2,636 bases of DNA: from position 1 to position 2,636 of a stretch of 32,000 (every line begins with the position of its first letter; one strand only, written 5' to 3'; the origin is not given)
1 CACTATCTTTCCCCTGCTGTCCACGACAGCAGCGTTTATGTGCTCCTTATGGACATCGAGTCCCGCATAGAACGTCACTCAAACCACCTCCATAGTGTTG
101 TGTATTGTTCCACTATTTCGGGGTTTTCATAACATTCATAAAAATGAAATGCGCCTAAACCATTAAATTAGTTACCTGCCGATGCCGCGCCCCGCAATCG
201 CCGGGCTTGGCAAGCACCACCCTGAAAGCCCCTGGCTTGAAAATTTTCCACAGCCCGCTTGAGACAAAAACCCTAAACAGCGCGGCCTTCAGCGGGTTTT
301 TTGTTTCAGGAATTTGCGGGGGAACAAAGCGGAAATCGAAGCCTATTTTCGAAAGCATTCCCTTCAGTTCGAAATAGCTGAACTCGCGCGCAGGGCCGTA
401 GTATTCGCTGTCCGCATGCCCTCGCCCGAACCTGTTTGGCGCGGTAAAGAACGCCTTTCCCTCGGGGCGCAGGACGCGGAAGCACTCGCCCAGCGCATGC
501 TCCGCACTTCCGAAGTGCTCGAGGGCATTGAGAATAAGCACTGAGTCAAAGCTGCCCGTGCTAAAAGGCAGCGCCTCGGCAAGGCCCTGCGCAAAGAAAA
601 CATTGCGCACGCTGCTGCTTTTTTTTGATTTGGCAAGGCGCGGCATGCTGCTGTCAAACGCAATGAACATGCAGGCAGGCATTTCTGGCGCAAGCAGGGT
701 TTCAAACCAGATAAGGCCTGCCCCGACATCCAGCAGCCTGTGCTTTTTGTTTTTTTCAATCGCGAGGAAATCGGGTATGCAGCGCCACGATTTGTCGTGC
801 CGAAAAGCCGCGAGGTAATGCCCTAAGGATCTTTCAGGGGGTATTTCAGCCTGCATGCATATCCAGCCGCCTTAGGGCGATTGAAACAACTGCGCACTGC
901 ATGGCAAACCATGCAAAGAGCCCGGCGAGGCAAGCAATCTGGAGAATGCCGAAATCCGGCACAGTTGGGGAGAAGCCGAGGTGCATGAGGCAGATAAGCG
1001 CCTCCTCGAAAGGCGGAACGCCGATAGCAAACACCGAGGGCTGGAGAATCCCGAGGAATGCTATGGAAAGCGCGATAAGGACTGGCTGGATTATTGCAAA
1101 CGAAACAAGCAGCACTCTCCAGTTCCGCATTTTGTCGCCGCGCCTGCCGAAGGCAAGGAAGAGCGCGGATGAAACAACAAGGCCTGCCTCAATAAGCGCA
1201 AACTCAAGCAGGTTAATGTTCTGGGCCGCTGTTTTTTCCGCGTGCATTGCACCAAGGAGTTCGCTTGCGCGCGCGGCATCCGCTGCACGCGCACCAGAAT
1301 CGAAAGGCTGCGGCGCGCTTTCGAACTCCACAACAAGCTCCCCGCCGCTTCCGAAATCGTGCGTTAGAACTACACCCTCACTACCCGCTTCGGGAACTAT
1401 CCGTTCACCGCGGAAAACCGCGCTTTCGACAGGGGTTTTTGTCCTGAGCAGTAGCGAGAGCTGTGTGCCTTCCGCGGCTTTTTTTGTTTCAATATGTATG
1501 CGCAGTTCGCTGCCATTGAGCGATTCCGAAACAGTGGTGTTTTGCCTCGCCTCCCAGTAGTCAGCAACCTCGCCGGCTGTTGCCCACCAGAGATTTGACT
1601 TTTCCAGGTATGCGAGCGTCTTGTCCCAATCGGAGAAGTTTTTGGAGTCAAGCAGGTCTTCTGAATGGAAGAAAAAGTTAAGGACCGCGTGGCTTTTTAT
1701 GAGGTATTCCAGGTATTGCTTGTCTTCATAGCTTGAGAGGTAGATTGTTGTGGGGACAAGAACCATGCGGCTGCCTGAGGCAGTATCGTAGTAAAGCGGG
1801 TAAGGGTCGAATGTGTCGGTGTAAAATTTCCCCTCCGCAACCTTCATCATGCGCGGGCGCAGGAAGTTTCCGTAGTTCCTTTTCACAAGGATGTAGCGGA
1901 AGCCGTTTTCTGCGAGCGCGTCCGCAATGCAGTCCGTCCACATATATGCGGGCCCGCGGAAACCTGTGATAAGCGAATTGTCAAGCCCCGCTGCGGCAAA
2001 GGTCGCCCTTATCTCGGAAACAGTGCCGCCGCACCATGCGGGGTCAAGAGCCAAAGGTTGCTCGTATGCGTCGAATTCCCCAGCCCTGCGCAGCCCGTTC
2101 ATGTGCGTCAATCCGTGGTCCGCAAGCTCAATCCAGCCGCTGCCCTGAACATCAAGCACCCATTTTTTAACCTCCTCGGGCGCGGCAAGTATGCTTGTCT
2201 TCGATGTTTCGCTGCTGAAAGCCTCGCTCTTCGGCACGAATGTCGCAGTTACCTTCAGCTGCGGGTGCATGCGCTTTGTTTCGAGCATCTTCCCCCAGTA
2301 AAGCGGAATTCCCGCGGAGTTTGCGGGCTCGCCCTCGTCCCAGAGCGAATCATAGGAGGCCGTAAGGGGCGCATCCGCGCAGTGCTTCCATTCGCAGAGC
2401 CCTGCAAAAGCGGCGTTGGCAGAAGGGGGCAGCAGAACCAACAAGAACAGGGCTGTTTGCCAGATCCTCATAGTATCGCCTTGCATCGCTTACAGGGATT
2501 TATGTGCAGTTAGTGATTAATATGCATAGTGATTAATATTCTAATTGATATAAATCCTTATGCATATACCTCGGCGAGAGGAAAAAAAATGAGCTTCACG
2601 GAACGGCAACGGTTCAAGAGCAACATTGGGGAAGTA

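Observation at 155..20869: Methylation-dominated glycan island lacking visible priming, flipping or transfer steps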

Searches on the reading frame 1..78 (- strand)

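Call 64: search_protein_families(library=pfam, proteins=[window:1-78:-], max_evalue=1)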
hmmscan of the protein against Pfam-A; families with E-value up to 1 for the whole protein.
seq(26 aa): 1 family
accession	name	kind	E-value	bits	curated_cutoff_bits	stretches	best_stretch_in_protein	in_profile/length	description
PF01548.23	DEDD_Tnp_IS110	-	0.0018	18.5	29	1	5-26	1-22/155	Transposase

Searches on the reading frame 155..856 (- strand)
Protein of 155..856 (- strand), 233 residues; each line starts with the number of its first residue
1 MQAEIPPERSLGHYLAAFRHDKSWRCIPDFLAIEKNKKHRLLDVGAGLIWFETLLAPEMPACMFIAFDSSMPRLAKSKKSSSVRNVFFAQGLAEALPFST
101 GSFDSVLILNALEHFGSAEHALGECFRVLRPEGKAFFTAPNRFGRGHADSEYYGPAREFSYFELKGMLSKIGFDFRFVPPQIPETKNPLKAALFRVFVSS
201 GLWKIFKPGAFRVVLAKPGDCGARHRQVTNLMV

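Call 4: search_protein_families(library=pfam, proteins=[window:155-856:-], max_evalue=0.01)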
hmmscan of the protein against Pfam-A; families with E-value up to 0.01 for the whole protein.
window:155-856:- (233 aa): 7 families
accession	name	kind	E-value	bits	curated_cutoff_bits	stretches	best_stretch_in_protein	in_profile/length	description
PF08241.18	Methyltransf_11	-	1.3e-14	55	21.2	1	42-137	1-95/95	Methyltransferase domain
PF13649.12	Methyltransf_25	-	2.3e-12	47.9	27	1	42-133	2-97/97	Methyltransferase domain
PF13489.12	Methyltransf_23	-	1.3e-09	38.4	27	1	27-173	12-159/164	Methyltransferase domain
PF13847.12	Methyltransf_31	-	3e-09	37.2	27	1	36-141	2-113/145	Methyltransferase domain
PF01209.24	Ubie_methyltran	-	1.8e-07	31.2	20.1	1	39-135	49-149/233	ubiE/COQ5 methyltransferase family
PF08242.18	Methyltransf_12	-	1.1e-06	29.8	30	1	42-134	1-97/98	Methyltransferase domain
PF24675.1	NpmA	-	0.0053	16.5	60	1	30-107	16-101/214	16S rRNA (adenine(1408)-N(1))-methyltransferase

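Call 8: find_encoding_contigs(protein=window:155-856:-, flank=10000, max_places=6)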
Protein window:155-856:- (233 aa): no gene with exactly this product is on record in the collection.

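Call 76: search_protein_families(library=ncbifam, proteins=[window:155-856:-], max_evalue=1e-8)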
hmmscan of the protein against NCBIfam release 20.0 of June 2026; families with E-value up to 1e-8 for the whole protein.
window:155-856:- (233 aa): 4 families
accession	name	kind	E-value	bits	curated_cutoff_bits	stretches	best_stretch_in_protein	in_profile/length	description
TIGR01934.1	MenG_MenH_UbiE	subfamily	2.4e-11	43.4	158.35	1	20-136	23-140/223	ubiquinone/menaquinone biosynthesis methyltransferase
TIGR02072.1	BioC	equivalog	3.3e-10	40.2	184.95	1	35-138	32-133/244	malonyl-ACP O-methyltransferase BioC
NF045667.1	MTase_DVU1556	equivalog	1.5e-09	37.7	155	1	36-136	21-118/213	DVU_1556 family methyltransferase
NF045825.1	FAmtase_mtf2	equivalog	1.6e-09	37.4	400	1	39-138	60-159/248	fatty-acid O-methyltransferase Mtf2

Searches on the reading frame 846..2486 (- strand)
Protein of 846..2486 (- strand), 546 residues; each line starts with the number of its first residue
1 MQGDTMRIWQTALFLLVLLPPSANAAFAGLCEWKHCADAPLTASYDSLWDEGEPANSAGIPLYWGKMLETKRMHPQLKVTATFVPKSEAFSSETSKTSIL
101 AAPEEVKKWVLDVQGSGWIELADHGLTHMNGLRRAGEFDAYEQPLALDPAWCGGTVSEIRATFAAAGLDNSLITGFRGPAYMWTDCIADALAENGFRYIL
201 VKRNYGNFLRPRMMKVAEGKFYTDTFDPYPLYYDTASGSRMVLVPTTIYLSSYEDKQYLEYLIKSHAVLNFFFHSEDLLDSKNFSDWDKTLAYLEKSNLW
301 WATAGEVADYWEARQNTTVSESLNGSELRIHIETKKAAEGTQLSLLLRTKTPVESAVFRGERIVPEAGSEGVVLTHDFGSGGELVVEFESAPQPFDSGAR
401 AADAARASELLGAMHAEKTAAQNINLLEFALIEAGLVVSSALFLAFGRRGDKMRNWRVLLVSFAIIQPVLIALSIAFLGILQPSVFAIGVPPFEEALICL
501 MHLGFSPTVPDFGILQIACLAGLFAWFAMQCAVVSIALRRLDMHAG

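Call 4: search_protein_families(library=pfam, proteins=[window:846-2486:-], max_evalue=0.01)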
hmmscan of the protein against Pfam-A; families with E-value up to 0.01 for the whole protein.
window:846-2486:- (546 aa): 0 families

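Call 7: search_protein_families(library=ncbifam, proteins=[window:846-2486:-], max_evalue=0.01)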
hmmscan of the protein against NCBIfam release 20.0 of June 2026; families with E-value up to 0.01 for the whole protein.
window:846-2486:- (546 aa): 0 families

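Call 13: find_homologous_proteins(query=window:846-2486:-, max_evalue=0.001)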
Query window:846-2486:- (546 aa): 1 proteins with E <= 0.001 among 8000 candidates.
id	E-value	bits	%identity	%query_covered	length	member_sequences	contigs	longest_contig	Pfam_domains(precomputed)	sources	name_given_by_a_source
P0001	0.0e+0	1236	100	99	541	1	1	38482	-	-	-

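Call 14: find_encoding_contigs(protein=P0001, flank=10000, max_places=3)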
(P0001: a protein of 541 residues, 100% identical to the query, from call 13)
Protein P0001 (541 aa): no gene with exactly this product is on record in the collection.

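Call 15: search_protein_families(library=pfam, proteins=[window:846-2486:-], max_evalue=10)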
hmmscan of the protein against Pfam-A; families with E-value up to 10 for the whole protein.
window:846-2486:- (546 aa): 1 family
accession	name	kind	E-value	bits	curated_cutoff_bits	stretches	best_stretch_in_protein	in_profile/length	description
PF03065.20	Glyco_hydro_57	-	0.016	14.9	21.2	1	175-298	145-232/291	Glycosyl hydrolase family 57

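Call 16: search_solved_structures(query=window:846-2486:-, max_evalue=10)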
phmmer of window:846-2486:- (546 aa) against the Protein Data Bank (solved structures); distinct sequences matched with E-value up to 10: 4.
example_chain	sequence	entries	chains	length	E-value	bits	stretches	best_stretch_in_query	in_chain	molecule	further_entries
6pem_5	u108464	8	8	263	0.4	12.5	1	466-530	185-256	Surface presentation of antigens protein SpaR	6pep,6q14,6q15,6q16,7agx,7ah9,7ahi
7m1t_A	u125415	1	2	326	0.98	11.2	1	393-470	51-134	Hemolysin, contains CBS domains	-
7m1u_A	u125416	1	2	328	1.1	11.1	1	393-471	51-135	Hemolysin, contains CBS domains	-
2ddz_A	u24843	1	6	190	1.2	11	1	445-508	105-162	190aa long hypothetical protein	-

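Call 26: search_protein_representatives(protein=window:846-2474:-)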
Query: 542 residues. Proteins with E-value up to 0.001 (for the whole library): 17; up to 1e-10: 5; up to 1e-30: 4. The best 17 are listed.
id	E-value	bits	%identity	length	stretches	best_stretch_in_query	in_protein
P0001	0.0e+00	1236.4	100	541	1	2-542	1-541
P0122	7.8e-64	232.7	35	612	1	21-536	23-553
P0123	1.9e-50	188.5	34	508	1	56-504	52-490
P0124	1.4e-41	159.2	36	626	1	95-374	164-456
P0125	5.9e-26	107.7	40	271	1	26-226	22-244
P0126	6.0e-10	54.9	28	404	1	60-330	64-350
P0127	1.9e-08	49.9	28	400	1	27-353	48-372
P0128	3.4e-07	45.8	35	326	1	115-319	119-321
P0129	9.3e-07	44.4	38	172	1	22-157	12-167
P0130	1.1e-06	44.1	26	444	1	66-337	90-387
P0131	1.2e-06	44.0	35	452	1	68-195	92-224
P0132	2.7e-06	42.8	36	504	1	91-198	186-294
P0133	4.6e-05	38.8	34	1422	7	158-235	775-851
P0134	1.1e-04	37.5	26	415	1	46-326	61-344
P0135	1.4e-04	37.2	27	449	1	68-221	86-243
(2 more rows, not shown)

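Call 28: search_protein_families(library=pfam, alignment_id=A2, max_evalue=0.01)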
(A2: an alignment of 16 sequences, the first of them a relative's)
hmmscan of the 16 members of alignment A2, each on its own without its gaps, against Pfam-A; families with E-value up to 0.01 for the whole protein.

A. member 1, P0001 (541 aa): 0 families

B. families by the number of members that match (of 16 scanned): 2 families
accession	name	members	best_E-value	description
PF10096.14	DUF2334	6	1.4e-10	Uncharacterized protein conserved in bacteria (DUF2334)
PF01522.26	Polysacc_deac_1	3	0.00017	Polysaccharide deacetylase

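Call 36: predict_structure(alignment_id=A2)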
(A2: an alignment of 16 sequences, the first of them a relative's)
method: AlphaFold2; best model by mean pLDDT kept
length: 541 residues; sequences in the alignment: 16
mean_pLDDT: 79.6   pTM: 0.77
mean pLDDT of the five models: 79.6, 78.6, 77.3, 76.0, 74.0
residues with pLDDT >= 90: 235; 70-90: 152; 50-70: 98; < 50: 56
segments of 3 or more residues with pLDDT < 50: 14-18, 125-128, 471-508, 539-541
pLDDT, mean of each block of 10 residues (from residue 1): 67 51 93 96 60 70 93 92 55 74 85 93 56 83 94 93 94 88 96 92 79 86 93 92 80 94 93 87 94 97 96 95 96 90 95 97 93 93 92 87 92 80 74 71 62 62 58 39 42 46 42 60 69 57 39
secondary structure, 60 per line:
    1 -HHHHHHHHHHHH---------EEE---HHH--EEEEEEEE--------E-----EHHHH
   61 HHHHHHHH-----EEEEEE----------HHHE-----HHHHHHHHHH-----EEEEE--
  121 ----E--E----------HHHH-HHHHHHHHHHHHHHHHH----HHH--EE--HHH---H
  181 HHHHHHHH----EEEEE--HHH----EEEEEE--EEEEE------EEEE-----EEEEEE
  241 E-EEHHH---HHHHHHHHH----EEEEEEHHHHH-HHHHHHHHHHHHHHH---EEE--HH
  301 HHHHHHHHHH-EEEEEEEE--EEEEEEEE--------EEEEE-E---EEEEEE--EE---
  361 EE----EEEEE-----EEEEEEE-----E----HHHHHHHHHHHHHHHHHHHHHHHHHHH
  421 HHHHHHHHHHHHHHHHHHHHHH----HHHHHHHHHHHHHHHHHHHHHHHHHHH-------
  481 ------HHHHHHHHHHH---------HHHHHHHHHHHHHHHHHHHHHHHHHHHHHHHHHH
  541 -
elements in order: H2-13 E23-25 E34-41 H57-68 E74-79 H99-108 E114-118 H139-142 H144-160 H180-188 E193-197 E207-212 E215-219 E226-229 E235-241 H251-259 E264-269 H270-274 H276-290 E294-296 H299-310 E312-319 E322-329 E338-342 E348-353 E367-371 E377-383 H394-442 H447-473 H487-497 H507-540

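Call 41: fold_search(model_id=the predicted structure, library=pdb)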
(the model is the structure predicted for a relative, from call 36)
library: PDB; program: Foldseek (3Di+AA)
matches with E <= 10: 1184; with E <= 0.001: 52
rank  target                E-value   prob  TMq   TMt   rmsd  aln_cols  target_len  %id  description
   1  7e1y_A                1.6e-07  1.00  0.33  0.33  24.0       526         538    9  Staphylothermus marinus amylopullulanase -SmApu (released 2022-02-09)
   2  9cgy                  3.5e-07  1.00  0.39  0.28   7.0       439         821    8  Structure of the Pel modification enzyme PelA from Pseudomonas thermotolerans (released 2025-05-14)
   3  4pee_A                6.9e-07  1.00  0.27  0.32  13.1       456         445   11  Crystal structure of a bacterial fucosidase with inhibitor 1-phenyl-4-[(2S,3S,4R,5S)-3,4-dihydroxy-5-methylpyrrolidin- (released 2014-07-09)
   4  2wvs_C                8.7e-07  1.00  0.24  0.28  14.2       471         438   10  Crystal structure of an alpha-L-fucosidase GH29 trapped covalent intermediate from Bacteroides thetaiotaomicron in com (released 2010-02-02)
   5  4jfw_D                9.2e-07  1.00  0.25  0.30  14.2       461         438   12  Crystal structure of a bacterial fucosidase with iminosugar inhibitor (2S,3S,4R,5S)-2-[N-(propylferrocene)]aminoethyl- (released 2013-09-18)
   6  4jl2_B                1.2e-06  1.00  0.28  0.33  13.0       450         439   11  Crystal structure of a bacterial fucosidase with a monovalent iminocyclitol inhibitor (released 2014-01-22)
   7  8qpg_TA               1.3e-06  1.00  0.31  0.39   6.3       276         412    9  Turret of Haloferax tailed virus 1 (released 2024-10-09)
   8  1k1x_B                1.4e-06  1.00  0.31  0.27   6.3       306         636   11  Crystal structure of 4-alpha-glucanotransferase from thermococcus litoralis (released 2003-06-17)
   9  4wsj_D                1.6e-06  1.00  0.26  0.30  13.9       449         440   11  Crystal structure of a bacterial fucodiase in complex with 1-((1R,2R,3R,4R,5R,6R)-2,3,4-trihydroxy-5-methyl-7-azabicyc (released 2014-11-05)
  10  4jfv_D                1.9e-06  1.00  0.26  0.30  14.3       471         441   11  Crystal structure of a bacterial fucosidase with iminosugar inhibitor (2S,3S,4R,5S)-2-[N-(methylferrocene)]aminoethyl- (released 2013-09-18)
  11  4jl2_A                2.0e-06  1.00  0.28  0.33  12.5       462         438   11  Crystal structure of a bacterial fucosidase with a monovalent iminocyclitol inhibitor (released 2014-01-22)
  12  1k1w                  2.4e-06  1.00  0.32  0.28   5.8       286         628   14  Crystal structure of 4-alpha-glucanotransferase from thermococcus litoralis (released 2003-06-17)
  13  5hdr_C                3.2e-06  1.00  0.28  0.32  13.2       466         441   11  Crystal structure of a bacterial fucosidase with iminocyclitol (2S,3S,4R,5S)-3,4-dihydroxy-2-ethynyl-5-methylpyrrolidi (released 2016-02-03)
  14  4pee_D                3.4e-06  1.00  0.26  0.30  13.9       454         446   11  Crystal structure of a bacterial fucosidase with inhibitor 1-phenyl-4-[(2S,3S,4R,5S)-3,4-dihydroxy-5-methylpyrrolidin- (released 2014-07-09)
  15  1k1x_A                4.1e-06  1.00  0.31  0.27   6.5       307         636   11  Crystal structure of 4-alpha-glucanotransferase from thermococcus litoralis (released 2003-06-17)
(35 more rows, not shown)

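Call 74: search_protein_families(library=padloc, proteins=[window:846-2486:-], max_evalue=0.00001)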
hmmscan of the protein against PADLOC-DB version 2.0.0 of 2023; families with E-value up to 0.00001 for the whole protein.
window:846-2486:- (546 aa): 0 families
